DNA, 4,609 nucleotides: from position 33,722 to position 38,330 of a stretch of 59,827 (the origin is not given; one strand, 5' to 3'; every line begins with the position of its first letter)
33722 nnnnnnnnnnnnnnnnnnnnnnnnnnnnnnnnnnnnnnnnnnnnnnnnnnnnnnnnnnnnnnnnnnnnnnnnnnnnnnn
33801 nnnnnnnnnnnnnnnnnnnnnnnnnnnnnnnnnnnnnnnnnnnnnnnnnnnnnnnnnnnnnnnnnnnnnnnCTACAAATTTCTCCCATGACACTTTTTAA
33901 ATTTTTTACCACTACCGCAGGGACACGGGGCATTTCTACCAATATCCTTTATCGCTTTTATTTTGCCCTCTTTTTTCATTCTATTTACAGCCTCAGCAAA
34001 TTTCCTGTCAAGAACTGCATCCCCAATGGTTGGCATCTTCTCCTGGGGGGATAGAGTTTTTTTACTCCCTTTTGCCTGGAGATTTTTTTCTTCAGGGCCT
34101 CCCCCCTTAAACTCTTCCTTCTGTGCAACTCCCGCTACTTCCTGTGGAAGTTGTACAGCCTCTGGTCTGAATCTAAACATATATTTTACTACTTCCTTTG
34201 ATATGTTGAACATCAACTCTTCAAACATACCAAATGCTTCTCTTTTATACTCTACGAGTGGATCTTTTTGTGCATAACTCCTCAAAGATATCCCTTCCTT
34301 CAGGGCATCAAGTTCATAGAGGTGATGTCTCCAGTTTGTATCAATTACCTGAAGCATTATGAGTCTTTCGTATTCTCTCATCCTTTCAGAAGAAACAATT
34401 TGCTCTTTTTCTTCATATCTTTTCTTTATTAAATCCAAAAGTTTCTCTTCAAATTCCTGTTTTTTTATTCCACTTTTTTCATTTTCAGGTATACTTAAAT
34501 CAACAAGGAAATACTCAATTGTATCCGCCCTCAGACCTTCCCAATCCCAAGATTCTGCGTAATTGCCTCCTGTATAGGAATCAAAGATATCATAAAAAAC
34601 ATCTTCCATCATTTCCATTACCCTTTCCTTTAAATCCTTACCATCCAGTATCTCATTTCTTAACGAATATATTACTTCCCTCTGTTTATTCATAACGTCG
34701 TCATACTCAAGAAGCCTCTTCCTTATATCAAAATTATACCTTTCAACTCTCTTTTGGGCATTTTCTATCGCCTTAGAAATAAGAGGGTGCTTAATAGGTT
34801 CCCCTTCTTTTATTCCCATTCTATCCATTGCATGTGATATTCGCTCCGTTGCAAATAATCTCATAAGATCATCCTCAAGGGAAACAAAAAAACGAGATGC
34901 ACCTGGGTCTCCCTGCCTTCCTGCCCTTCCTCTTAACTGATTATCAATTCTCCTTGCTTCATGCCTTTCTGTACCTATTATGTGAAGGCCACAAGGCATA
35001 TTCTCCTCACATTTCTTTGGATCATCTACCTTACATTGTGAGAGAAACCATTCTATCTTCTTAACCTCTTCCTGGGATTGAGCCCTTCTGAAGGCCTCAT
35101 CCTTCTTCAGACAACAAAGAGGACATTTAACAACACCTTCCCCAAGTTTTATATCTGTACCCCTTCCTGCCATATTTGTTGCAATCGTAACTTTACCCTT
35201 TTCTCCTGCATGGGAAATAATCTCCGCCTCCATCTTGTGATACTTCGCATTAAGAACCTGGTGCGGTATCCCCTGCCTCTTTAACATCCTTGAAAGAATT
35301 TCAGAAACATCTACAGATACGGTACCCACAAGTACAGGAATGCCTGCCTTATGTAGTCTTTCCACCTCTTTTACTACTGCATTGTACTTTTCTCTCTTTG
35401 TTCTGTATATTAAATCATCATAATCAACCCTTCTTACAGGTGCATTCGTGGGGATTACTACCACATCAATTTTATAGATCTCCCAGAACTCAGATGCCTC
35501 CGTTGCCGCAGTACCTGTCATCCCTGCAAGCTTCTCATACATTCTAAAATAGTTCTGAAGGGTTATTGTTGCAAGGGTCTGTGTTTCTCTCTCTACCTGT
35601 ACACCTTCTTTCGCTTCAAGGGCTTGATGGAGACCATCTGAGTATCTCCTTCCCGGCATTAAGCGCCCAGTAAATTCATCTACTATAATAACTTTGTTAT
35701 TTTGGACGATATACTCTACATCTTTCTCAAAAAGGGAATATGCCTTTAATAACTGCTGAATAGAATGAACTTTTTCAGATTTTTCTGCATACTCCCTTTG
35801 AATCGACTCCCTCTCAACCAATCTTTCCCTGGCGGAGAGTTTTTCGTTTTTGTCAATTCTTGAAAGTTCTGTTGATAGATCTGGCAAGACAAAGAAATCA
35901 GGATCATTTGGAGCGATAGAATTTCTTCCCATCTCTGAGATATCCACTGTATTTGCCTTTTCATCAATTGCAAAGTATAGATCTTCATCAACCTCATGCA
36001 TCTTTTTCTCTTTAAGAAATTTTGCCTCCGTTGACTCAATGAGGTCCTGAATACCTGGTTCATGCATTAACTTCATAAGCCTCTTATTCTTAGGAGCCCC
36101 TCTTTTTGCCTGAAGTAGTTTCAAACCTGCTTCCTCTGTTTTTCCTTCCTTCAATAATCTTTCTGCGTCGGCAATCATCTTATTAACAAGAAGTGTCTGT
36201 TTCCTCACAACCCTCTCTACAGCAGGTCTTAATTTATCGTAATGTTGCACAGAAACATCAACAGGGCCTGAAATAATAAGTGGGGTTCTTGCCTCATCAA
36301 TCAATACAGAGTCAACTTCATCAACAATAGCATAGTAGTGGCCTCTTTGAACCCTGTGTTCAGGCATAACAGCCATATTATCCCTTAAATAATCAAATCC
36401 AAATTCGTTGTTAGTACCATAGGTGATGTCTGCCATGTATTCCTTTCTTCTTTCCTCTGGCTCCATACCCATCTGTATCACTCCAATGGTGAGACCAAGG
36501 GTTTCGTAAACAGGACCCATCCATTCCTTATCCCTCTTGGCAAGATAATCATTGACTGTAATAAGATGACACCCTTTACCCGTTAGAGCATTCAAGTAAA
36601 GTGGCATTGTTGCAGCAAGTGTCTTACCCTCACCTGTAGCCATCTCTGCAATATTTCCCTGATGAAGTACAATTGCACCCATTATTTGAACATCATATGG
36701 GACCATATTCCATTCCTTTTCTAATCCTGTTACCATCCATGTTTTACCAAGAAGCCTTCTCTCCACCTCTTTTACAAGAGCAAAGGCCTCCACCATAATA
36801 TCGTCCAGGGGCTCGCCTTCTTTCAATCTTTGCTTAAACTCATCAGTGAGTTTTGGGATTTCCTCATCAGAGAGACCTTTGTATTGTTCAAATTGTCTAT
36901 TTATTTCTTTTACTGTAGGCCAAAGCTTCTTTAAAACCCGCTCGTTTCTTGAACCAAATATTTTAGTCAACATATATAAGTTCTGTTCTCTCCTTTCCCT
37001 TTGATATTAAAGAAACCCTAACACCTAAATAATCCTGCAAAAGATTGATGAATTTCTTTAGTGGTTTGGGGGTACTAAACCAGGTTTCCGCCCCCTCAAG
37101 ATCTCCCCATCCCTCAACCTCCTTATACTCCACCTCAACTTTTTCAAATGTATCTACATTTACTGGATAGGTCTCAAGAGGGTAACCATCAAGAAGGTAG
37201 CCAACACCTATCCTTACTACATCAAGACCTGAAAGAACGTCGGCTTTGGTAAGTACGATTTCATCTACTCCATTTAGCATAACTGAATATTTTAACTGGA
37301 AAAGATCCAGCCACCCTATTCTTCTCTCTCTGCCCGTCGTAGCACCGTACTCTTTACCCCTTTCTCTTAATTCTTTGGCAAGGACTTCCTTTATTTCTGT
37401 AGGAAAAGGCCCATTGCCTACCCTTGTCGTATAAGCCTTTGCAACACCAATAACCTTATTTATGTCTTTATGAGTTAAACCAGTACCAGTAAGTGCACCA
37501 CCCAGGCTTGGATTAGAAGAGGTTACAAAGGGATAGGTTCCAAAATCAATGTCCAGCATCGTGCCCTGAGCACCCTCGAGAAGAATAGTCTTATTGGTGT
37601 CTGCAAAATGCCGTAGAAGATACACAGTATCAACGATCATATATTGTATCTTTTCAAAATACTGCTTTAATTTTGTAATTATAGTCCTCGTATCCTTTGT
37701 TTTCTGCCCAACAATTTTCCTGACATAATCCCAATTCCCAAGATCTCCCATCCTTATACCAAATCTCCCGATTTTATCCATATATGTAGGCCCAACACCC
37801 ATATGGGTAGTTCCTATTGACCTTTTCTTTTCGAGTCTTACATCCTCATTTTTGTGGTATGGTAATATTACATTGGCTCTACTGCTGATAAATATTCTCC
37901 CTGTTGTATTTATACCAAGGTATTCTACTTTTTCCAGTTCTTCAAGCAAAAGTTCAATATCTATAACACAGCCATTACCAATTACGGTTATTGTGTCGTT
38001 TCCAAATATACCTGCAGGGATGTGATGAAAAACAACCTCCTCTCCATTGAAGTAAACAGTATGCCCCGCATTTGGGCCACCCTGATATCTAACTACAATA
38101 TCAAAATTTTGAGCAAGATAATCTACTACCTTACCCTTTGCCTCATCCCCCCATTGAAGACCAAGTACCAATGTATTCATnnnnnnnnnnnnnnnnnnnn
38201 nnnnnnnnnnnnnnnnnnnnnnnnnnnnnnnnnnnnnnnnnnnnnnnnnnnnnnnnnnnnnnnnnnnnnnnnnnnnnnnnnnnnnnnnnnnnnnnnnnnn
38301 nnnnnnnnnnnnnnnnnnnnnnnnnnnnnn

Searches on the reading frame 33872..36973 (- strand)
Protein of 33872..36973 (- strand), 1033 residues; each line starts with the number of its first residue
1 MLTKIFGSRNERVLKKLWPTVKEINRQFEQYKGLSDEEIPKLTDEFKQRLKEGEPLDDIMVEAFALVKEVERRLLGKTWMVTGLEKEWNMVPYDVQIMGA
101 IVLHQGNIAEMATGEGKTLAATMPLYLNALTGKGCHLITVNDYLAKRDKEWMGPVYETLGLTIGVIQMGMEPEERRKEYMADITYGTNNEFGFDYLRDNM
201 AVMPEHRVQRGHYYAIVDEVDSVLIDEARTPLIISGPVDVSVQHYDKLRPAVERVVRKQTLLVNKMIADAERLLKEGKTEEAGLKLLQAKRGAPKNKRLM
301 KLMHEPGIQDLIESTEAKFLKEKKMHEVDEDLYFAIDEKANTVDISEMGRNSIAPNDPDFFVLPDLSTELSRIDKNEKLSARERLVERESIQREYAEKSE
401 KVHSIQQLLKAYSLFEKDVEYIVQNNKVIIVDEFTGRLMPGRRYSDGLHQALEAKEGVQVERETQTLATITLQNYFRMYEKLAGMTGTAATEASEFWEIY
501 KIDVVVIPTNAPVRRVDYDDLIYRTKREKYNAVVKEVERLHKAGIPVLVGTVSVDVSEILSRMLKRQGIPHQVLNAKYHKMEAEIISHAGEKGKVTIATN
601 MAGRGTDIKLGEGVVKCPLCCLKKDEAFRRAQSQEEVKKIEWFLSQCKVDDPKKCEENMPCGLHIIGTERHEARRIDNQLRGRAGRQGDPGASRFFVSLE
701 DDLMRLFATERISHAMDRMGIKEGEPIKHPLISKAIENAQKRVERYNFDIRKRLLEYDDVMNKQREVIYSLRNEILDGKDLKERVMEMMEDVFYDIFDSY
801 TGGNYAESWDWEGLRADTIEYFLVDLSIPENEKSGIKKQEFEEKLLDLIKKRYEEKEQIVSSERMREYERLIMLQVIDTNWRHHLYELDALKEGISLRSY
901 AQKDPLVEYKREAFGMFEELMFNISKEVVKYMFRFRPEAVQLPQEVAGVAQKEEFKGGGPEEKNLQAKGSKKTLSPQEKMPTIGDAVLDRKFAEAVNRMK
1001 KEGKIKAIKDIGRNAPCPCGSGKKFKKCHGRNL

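Call 23: search_protein_families(library=pfam, proteins=[window:33872-36973:-], max_evalue=0.00001)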
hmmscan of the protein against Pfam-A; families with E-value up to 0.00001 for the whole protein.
window:33872-36973:- (1033 aa): 5 families
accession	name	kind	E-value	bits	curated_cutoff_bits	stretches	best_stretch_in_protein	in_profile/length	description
PF07517.20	SecA_DEAD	-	4.7e-125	417.1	24.6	1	3-497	2-290/290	SecA DEAD-like domain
PF21090.3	P-loop_SecA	-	3.5e-83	278.7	27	1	512-724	1-205/205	SecA P-loop domain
PF07516.18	SecA_SW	-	4.1e-72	242.9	26.7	1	726-935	1-199/200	SecA Wing and Scaffold domain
PF01043.26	SecA_PP_bind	-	7e-29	101.1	23.5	1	322-453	10-110/110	SecA preprotein cross-linking domain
PF02810.21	SEC-C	-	6.6e-10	39.1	20.4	1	1013-1031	1-19/19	SEC-C motif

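Call 46: list_cluster_members(proteins=[window:33872-36973:-, window:36963-38180:-, window:22531-23826:-, window:38976-42341:-, window:27733-28887:-, window:26852-27736:-, window:31677-32744:-, window:30751-31665:-, window:56399-57712:-])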
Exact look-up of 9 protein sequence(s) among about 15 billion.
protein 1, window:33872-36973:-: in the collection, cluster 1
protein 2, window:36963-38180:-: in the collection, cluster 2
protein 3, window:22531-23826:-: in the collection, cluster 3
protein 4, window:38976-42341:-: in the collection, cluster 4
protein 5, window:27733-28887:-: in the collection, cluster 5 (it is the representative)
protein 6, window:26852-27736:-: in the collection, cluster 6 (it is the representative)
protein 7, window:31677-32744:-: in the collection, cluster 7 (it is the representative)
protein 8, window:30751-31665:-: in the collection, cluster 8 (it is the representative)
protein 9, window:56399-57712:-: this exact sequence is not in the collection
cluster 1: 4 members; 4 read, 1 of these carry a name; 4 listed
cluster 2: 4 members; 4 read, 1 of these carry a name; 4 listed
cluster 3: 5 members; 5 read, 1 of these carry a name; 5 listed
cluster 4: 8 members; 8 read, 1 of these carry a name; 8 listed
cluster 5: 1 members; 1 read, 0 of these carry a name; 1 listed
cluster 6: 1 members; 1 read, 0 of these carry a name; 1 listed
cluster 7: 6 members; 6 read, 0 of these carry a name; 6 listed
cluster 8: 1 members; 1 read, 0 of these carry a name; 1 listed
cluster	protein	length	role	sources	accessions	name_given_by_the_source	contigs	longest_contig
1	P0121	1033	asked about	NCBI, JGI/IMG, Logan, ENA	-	-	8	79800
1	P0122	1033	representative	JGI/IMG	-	-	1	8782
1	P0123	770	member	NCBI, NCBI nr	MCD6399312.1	preprotein translocase subunit SecA, partial [candidate division WOR-3 bacterium] | preprotein translocase subunit SecA [candidate division WOR-3 bacterium]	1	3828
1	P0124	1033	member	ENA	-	-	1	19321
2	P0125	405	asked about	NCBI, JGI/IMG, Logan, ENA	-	-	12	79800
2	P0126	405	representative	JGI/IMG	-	-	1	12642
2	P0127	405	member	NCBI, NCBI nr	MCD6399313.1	adenylosuccinate synthase [candidate division WOR-3 bacterium]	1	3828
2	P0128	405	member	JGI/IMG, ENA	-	-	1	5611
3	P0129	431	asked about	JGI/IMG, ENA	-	-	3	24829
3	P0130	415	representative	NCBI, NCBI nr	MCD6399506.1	serine--tRNA ligase [candidate division WOR-3 bacterium]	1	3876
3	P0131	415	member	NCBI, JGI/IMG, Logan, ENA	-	-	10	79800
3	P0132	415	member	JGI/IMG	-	-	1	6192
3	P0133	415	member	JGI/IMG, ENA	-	-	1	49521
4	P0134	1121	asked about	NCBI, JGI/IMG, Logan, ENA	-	-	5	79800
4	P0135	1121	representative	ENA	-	-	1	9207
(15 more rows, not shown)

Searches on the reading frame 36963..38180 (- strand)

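Call 23: search_protein_families(library=pfam, proteins=[window:36963-38180:-], max_evalue=0.00001)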
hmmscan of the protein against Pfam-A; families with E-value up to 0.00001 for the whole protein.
window:36963-38180:- (405 aa): 1 family
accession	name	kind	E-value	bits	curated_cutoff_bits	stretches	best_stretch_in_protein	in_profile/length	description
PF00709.27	Adenylsucc_synt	-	8e-151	502.9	27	1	5-402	2-416/416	Adenylosuccinate synthetase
